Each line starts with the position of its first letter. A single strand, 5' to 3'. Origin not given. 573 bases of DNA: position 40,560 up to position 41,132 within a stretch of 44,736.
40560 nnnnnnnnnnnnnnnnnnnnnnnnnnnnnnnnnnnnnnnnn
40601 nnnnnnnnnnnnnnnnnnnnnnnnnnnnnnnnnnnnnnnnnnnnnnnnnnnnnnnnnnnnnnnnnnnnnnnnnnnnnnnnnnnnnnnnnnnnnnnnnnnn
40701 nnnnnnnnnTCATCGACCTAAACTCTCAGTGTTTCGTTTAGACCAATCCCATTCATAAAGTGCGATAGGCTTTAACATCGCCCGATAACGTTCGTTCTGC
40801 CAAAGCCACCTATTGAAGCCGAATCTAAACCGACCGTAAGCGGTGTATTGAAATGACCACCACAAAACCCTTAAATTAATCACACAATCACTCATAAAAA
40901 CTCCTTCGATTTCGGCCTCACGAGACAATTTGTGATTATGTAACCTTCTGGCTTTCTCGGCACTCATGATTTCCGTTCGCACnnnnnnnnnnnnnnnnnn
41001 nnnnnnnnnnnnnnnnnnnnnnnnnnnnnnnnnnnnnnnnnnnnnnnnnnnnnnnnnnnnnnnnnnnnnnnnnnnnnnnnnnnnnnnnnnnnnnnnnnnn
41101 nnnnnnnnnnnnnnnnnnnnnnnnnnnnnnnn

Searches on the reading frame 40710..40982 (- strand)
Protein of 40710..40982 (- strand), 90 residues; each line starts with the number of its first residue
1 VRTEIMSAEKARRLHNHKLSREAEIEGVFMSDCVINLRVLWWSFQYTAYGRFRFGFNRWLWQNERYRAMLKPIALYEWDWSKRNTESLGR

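Call 12: search_protein_families(library=pfam, proteins=[window:40710-40982:-], max_evalue=0.01)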
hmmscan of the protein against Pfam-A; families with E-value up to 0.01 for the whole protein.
window:40710-40982:- (90 aa): 0 families

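Call 14: find_related_loci(query=window:40710-40982:-, collection=viral_contigs, flank=3000)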
Query window:40710-40982:- (90 aa) in viral_contigs; peptide patterns used: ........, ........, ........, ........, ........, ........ (x = any residue, [..] = any of these).
10 stretches matched a pattern, but none encodes a relative of the query by tblastn (E <= 1e-3).
